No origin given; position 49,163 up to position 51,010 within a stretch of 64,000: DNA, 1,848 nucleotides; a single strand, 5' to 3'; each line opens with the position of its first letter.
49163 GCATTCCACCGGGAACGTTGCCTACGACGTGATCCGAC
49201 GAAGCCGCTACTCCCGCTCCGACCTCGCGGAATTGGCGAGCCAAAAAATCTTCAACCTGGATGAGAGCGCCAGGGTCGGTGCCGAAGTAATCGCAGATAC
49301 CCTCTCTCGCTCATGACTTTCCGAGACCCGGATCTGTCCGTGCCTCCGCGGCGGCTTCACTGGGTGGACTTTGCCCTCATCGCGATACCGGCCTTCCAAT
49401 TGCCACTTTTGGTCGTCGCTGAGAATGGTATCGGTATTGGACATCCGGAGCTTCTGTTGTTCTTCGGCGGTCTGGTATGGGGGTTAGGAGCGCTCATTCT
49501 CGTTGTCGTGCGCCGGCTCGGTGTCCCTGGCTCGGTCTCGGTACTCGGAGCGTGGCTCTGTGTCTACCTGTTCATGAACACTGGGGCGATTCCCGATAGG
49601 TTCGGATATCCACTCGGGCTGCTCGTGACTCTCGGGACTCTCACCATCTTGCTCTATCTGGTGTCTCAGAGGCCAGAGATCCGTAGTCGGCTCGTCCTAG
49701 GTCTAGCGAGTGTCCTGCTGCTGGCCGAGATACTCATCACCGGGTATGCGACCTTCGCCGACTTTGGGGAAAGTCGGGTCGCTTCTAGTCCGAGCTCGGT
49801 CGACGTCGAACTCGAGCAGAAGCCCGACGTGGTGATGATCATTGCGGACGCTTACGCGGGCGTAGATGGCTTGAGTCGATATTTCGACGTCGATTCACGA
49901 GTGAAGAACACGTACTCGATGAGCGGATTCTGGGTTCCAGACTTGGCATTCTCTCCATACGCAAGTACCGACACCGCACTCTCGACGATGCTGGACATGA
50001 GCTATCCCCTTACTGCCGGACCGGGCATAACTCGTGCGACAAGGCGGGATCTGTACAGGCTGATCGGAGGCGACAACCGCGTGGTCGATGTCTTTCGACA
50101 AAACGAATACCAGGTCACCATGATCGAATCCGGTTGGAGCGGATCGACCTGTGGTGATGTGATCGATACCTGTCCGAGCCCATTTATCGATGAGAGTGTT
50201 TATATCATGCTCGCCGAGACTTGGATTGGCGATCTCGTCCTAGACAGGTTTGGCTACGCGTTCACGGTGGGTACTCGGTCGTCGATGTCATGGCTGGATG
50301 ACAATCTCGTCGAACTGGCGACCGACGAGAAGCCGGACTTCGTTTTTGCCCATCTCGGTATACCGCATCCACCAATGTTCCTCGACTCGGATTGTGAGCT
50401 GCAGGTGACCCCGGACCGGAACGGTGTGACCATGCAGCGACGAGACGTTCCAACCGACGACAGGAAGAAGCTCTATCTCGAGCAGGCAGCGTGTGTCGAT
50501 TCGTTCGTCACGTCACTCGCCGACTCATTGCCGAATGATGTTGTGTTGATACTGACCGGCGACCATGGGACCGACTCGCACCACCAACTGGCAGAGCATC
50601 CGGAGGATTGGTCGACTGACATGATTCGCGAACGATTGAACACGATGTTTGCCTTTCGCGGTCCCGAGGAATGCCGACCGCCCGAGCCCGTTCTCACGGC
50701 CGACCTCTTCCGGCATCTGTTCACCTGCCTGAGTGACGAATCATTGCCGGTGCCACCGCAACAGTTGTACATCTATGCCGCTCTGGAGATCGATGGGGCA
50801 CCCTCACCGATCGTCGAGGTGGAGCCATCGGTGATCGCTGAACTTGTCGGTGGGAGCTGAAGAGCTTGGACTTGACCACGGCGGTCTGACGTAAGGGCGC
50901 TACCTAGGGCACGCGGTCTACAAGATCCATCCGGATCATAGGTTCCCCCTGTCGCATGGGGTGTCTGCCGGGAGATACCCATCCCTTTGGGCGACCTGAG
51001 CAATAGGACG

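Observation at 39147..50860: Three paralogous membrane-anchored alkaline-phosphatase-superfamily enzymes bracket uvrB and the phosphonate operon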

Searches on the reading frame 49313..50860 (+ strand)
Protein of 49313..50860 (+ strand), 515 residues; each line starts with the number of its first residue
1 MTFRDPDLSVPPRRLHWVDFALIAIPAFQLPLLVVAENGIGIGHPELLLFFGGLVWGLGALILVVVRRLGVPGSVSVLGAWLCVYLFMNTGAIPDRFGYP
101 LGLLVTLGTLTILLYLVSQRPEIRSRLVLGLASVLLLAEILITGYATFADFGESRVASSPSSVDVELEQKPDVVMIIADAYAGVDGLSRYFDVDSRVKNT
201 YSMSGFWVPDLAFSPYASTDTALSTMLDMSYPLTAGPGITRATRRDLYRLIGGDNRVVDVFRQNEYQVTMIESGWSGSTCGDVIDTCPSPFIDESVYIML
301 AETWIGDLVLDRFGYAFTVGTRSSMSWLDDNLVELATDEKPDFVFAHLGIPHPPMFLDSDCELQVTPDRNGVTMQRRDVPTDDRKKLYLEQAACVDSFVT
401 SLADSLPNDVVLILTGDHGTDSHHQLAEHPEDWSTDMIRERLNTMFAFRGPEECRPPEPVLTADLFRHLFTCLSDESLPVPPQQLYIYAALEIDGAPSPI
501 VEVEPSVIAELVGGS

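Call 6: search_protein_families(library=pfam, proteins=[window:49313-50860:+], max_evalue=1)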
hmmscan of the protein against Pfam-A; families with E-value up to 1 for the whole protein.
window:49313-50860:+ (515 aa): 3 families
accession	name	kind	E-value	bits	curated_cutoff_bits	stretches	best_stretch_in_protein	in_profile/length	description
PF00884.28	Sulfatase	-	1.3e-06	28.4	25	1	218-436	48-263/301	Sulfatase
PF01676.23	Metalloenzyme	-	0.0025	17.8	24.3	1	394-429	175-211/252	Metalloenzyme superfamily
PF01663.27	Phosphodiest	-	0.11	12.5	23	1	388-424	184-225/342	Type I phosphodiesterase / nucleotide pyrophosphatase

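Call 14: find_homologous_proteins(query=window:49313-50860:+)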
Query window:49313-50860:+ (515 aa): 19 proteins with E <= 0.001 among 8000 candidates.
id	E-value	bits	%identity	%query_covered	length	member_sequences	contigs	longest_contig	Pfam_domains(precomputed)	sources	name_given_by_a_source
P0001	4.0e-254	862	73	99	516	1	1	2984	PF00884.29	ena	-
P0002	7.6e-253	858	73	99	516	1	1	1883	PF00884.29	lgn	-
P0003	4.8e-213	727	62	97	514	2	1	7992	PF00884.29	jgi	-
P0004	9.0e-166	571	49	97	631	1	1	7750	PF00884.29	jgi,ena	-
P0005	1.0e-164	567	51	97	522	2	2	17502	PF00884.29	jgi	jgi:hypothetical protein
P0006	3.8e-160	552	48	97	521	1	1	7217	-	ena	-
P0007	1.6e-158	547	48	97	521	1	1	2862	PF00884.29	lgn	-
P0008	4.1e-157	542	49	96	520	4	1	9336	PF00884.29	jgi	-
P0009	6.5e-152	525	48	97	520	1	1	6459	PF00884.29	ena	-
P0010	4.7e-147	509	46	96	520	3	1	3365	-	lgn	-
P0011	2.1e-89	319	37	98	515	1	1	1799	PF00884.29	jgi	jgi:hypothetical protein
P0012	1.3e-79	286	33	97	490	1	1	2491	PF00884.29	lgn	-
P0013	4.7e-75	271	34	89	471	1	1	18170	PF00884.29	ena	-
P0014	5.9e-67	245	32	97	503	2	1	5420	-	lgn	-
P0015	1.6e-57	214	38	62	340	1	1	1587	PF00884.29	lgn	-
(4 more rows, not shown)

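Call 19: search_solved_structures(query=A2, max_evalue=10, show_alignments=3)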
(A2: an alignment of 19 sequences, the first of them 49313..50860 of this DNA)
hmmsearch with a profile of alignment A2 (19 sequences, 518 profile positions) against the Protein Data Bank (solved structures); distinct sequences matched with E-value up to 10: 21.
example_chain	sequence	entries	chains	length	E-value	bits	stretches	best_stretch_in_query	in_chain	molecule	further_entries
6s21_A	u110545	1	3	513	2e-06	29.8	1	326-481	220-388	Endo-4-O-sulfatase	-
8di0_A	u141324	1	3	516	0.00029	22.7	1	325-422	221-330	Arylsulfatase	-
3m7v_A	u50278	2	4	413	0.16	13.6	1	385-424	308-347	Phosphopentomutase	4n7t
9ihk_D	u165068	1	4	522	0.26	12.9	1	363-423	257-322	Sulfatase_S1_30A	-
2qzu_A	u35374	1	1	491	0.27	12.8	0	164-271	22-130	Putative sulfatase yidJ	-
3any_B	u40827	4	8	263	0.28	12.8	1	143-211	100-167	Ethanolamine ammonia-lyase light chain | Ethanolamine ammonia-lyase small subunit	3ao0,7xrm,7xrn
5ysn_B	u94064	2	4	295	0.35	12.5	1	143-211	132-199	Ethanolamine ammonia-lyase light chain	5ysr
3abo_B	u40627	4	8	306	0.37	12.4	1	143-211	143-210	Ethanolamine ammonia-lyase light chain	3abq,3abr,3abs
9k89_A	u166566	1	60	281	0.85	11.2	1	11-128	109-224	Cage-i53-Zn1-HEHE-6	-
3un2_A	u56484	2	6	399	0.97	11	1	393-424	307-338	Phosphopentomutase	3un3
3m8w_A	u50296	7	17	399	0.97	11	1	393-424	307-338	Phosphopentomutase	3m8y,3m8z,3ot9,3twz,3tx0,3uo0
3un5_A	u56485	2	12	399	0.97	11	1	393-424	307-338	Phosphopentomutase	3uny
4lr7_A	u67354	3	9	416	0.99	11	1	393-424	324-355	Phosphopentomutase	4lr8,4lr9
4lre_A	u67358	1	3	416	0.99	11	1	393-424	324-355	Phosphopentomutase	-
4lrc_A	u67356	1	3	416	0.99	11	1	393-424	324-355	Phosphopentomutase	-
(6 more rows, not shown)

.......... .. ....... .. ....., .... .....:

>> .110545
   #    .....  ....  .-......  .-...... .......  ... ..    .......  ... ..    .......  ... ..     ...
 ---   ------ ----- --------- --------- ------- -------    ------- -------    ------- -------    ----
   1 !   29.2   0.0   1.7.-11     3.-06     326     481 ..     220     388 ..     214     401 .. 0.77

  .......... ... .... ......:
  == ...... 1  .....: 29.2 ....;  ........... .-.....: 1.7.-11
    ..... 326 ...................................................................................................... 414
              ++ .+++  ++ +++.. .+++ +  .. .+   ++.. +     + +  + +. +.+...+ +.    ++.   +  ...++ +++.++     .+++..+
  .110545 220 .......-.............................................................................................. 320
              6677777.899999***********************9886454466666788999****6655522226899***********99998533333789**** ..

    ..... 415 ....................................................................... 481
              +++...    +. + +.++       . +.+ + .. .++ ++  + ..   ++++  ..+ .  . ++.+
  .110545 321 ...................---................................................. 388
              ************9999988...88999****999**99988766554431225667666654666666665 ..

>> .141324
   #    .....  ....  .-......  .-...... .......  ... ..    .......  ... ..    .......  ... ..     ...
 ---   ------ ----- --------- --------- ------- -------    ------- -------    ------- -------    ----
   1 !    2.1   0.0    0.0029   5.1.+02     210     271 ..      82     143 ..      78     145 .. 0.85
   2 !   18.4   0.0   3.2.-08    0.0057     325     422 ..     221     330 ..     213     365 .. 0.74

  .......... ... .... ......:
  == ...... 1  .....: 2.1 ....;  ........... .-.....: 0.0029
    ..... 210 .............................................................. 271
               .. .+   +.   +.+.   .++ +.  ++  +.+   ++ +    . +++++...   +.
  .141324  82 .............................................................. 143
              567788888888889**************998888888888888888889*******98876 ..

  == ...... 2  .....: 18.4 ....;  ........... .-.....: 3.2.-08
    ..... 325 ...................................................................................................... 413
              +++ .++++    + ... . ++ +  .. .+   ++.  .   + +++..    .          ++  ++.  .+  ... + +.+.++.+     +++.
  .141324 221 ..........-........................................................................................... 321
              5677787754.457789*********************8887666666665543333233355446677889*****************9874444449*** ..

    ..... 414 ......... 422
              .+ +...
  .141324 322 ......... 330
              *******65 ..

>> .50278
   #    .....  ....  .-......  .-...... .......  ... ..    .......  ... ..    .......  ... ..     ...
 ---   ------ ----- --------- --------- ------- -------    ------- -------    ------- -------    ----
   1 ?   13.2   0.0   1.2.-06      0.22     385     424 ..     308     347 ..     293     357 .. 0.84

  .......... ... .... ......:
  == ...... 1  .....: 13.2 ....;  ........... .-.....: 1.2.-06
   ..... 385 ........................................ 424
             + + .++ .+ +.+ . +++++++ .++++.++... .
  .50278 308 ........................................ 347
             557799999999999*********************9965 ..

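Call 22: search_protein_families(library=ncbifam, proteins=[window:49313-50860:+], max_evalue=0.1)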
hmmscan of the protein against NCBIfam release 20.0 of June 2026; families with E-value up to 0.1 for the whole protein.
window:49313-50860:+ (515 aa): 2 families
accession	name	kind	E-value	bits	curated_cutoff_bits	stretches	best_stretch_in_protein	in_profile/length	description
NF003766.0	PRK05362.1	equivalog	0.013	14.3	256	1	388-430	303-345/396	phosphopentomutase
NF009049.0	PRK12383.1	equivalog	0.023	13.6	254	1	386-424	307-345/408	phosphopentomutase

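Call 26: predict_structure(alignment_id=A2)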
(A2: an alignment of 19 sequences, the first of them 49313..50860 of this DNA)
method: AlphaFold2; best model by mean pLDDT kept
length: 515 residues; sequences in the alignment: 19
mean_pLDDT: 90.1   pTM: 0.89
mean pLDDT of the five models: 90.1, 89.4, 89.4, 87.1, 85.8
residues with pLDDT >= 90: 359; 70-90: 137; 50-70: 9; < 50: 10
segments of 3 or more residues with pLDDT < 50: 1-9
pLDDT, mean of each block of 10 residues (from residue 1): 43 75 94 85 85 95 89 85 91 80 86 81 78 93 92 86 90 98 94 85 95 95 95 92 93 95 97 92 94 91 90 93 96 90 97 95 94 89 95 97 94 97 92 95 97 93 95 91 90 86 93 68
secondary structure, 60 per line:
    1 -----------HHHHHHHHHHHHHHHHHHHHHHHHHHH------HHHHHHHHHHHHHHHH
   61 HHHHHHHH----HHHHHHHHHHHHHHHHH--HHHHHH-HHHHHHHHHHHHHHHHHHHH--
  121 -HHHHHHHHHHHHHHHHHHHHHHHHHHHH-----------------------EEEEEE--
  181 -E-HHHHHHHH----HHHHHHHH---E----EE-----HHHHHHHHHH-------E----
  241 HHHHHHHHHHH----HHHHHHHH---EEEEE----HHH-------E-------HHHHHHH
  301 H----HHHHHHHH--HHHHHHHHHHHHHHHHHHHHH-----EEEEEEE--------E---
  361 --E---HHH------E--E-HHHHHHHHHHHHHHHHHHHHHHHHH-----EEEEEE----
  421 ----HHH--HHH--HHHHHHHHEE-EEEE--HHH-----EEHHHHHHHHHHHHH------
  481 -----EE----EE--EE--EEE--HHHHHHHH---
elements in order: H12-38 H45-68 H73-89 H92-97 H99-118 H122-149 E173-178 H184-191 H196-203 H219-228 H241-251 H256-263 E267-271 H294-301 H306-313 H316-336 E342-348 H381-405 E411-416 H435-442 E446-449 H462-474 E500-502 H505-512

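Call 28: search_protein_representatives(alignment_id=A2)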
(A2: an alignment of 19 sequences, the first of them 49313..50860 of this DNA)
Query: 19 sequences, 518 profile positions. Proteins with E-value up to 0.001 (for the whole library): 15424; up to 1e-10: 10946; up to 1e-30: 3414. The best 150 are listed.
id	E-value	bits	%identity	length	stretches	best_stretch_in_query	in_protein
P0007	7.6e-195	664.7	-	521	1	9-514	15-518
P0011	1.9e-177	607.3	-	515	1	9-517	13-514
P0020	3.1e-168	576.9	-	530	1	9-513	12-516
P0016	3.4e-168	576.8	-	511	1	10-516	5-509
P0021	2.0e-166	570.9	-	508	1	12-514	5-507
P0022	2.0e-165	567.7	-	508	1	8-514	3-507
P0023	2.4e-165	567.4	-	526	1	10-513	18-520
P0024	5.5e-160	549.7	-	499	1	11-495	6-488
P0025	1.6e-159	548.2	-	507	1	10-516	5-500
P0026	2.5e-159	547.5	-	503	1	20-516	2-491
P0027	2.4e-157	541.0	-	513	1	9-508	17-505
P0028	5.9e-153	526.5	-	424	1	81-513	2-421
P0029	6.5e-152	523.1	-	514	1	9-505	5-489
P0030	3.1e-151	520.8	-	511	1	15-515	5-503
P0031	4.8e-150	516.9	-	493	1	20-514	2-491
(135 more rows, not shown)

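Call 32: find_related_loci(query=A3, collection=genome_contigs, flank=10000)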
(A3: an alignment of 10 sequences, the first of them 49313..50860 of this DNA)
Query A3 (515 aa) in genome_contigs; peptide patterns used: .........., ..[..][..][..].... (x = any residue, [..] = any of these).
157 stretches matched a pattern; 11 encode a relative of the query (tblastn E <= 1e-3); 11 distinct loci.
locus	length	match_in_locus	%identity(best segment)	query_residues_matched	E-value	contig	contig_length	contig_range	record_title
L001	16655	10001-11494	38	9-504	6e-105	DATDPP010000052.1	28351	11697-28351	MAG TPA_asm: Acidimicrobiia bacterium isolate SMAG_U7924 k141_2459375, whole genome shotgun sequence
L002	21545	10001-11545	37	1-512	7e-99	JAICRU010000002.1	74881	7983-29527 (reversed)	MAG: Acidimicrobiia bacterium isolate TY_ISSM_2_bin.47 k141_5282645_length_74881_cov_10.9981, whole genome shotgun seque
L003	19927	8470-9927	36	13-497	3e-88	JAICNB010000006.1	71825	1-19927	MAG: Acidimicrobiia bacterium isolate OF_bin.16 k141_1482845_length_71825_cov_10.0595, whole genome shotgun sequence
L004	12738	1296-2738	32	14-493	8e-80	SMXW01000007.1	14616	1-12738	MAG: Acidobacteria bacterium isolate N075bin71 k141_118431, whole genome shotgun sequence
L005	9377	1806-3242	33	13-493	2e-79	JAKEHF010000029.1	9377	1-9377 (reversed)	MAG: Actinomycetota bacterium isolate PMV_6.36 PMV_6.36.k101_110365, whole genome shotgun sequence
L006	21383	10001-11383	33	19-477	2e-77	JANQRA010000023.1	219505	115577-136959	MAG: Acidimicrobiia bacterium isolate IP29b_bin.45 k99_2698486, whole genome shotgun sequence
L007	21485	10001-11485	34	19-512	3e-80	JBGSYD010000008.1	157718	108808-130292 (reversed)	MAG: Acidimicrobiia bacterium isolate JTS-RE82 k141_548886, whole genome shotgun sequence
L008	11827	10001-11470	35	5-487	3e-75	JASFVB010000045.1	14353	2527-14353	MAG: Acidimicrobiia bacterium isolate D1105M12metaG_Bin_69 D1105M12metaG_FD_scaffold_292_c1, whole genome shotgun sequen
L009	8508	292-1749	36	11-494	7e-85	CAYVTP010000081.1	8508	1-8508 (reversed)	MAG TPA_asm: uncultured Acidimicrobiaceae bacterium isolate SRP217488_co1_66 genome assembly, contig: NODE_7445_length_8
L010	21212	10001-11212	31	61-463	5e-54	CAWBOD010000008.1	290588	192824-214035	MAG: uncultured Acidimicrobiia bacterium isolate MFD09206.bin.2.201 genome assembly, contig: contig_25256, whole genome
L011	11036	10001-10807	32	209-483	4e-31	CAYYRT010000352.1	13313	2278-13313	MAG TPA_asm: uncultured Acidimicrobiaceae bacterium isolate binchicken_co31_95 genome assembly, contig: k141_5078524, wh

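Call 44: find_encoding_contigs(protein=P0005, flank=10000, max_places=2)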
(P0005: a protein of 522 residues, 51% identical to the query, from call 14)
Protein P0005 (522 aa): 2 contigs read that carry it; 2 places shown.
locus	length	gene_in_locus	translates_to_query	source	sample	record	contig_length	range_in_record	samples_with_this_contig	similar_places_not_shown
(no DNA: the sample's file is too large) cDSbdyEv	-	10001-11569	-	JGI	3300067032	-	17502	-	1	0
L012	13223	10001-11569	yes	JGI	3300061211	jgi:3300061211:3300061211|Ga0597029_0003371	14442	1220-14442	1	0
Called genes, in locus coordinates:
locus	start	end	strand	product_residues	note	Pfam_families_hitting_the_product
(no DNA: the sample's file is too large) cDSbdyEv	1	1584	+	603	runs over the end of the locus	-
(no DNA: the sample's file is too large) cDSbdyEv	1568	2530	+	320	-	PF13641:Glyco_tranf_2_3 (weak), PF00535:Glycos_transf_2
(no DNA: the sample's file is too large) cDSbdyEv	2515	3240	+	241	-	PF13489:Methyltransf_23, PF13847:Methyltransf_31, PF08241:Methyltransf_11, PF08242:Methyltransf_12, PF13649:Methyltransf_25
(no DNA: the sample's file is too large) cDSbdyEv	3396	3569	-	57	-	-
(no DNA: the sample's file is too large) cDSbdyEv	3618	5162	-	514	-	-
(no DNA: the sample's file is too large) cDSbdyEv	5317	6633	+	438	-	PF01467:CTP_transf_like, PF13714:PEP_mutase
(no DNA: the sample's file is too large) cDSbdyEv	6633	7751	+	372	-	PF02776:TPP_enzyme_N, PF02775:TPP_enzyme_C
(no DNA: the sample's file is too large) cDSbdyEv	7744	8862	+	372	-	PF00465:Fe-ADH, PF13685:Fe-ADH_2 (weak), PF25137:ADH_Fe_C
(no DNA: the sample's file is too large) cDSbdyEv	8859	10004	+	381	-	-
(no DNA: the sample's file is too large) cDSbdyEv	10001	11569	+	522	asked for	PF00884:Sulfatase (weak)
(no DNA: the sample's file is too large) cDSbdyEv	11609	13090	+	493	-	PF00535:Glycos_transf_2, PF13489:Methyltransf_23 (weak)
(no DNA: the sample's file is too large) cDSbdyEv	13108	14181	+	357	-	-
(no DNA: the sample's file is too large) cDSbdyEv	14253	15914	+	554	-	?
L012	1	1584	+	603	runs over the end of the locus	-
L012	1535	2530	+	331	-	PF13641:Glyco_tranf_2_3 (weak), PF00535:Glycos_transf_2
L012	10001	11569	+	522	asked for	PF00884:Sulfatase (weak)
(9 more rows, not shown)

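Call 45: find_encoding_contigs(protein=P0013, flank=10000, max_places=2)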
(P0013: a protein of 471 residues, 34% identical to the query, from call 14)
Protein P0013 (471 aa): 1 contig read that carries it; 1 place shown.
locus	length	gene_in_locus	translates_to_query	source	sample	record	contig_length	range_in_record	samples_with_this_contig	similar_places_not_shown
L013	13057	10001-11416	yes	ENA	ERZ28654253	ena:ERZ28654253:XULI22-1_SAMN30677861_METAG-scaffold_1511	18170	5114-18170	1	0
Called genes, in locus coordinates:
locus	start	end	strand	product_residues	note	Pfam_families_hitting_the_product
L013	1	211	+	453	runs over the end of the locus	PF00437:T2SSE, PF27713:UCP018868 (weak)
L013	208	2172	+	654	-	PF05762:VWA_CoxE (faint), PF00092:VWA, PF13519:VWA_2, PF13768:VWA_3 (weak), PF00482:T2SSF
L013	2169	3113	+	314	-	PF00482:T2SSF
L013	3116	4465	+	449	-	-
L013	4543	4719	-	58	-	PF04964:Flp_Fap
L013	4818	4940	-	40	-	-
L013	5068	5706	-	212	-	PF00072:Response_reg, PF08281:Sigma70_r4_2 (faint), PF00196:GerE, PF04545:Sigma70_r4 (weak)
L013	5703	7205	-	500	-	PF07730:HisKA_3, PF02518:HATPase_c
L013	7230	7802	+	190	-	PF01121:CoaE, PF13238:AAA_18 (faint)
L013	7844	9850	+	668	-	PF00270:DEAD (faint), PF04851:ResIII, PF17757:UvrB_inter, PF27431:UvrB_3rd, PF00271:Helicase_C, PF12344:UvrB, PF02151:UVR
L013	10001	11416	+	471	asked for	PF00884:Sulfatase (weak)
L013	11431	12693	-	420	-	-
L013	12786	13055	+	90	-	?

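Call 46: find_related_loci(query=A3, collection=metagenome_contigs, flank=10000)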
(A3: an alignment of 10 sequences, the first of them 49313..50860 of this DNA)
Query A3 (515 aa) in metagenome_contigs; peptide patterns used: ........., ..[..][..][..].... (x = any residue, [..] = any of these).
339 stretches matched a pattern; 31 encode a relative of the query (tblastn E <= 1e-3); 31 distinct loci.
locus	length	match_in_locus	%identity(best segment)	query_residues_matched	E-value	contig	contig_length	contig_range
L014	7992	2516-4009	62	18-515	0e+0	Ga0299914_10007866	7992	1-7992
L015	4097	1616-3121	49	14-513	2e-170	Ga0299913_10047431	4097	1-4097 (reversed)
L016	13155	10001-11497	48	17-513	4e-163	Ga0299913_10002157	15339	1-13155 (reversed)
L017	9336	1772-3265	49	17-512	2e-159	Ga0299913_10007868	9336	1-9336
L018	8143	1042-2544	47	14-513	9e-149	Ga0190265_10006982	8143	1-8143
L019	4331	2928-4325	49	16-479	8e-149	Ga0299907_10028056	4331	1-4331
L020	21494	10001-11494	38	9-504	8e-105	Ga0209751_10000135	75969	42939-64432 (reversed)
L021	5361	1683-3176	38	9-504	5e-105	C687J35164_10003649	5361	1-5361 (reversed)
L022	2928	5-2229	38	9-503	5e-103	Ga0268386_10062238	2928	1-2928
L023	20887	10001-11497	37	17-513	3e-98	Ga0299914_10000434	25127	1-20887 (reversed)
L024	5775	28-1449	35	19-493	3e-89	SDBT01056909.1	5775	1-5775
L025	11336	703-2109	36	19-483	8e-87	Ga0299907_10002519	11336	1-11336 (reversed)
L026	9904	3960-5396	35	12-483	5e-85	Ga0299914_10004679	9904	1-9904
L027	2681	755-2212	34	4-485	2e-86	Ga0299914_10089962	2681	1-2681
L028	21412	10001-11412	38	21-490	6e-84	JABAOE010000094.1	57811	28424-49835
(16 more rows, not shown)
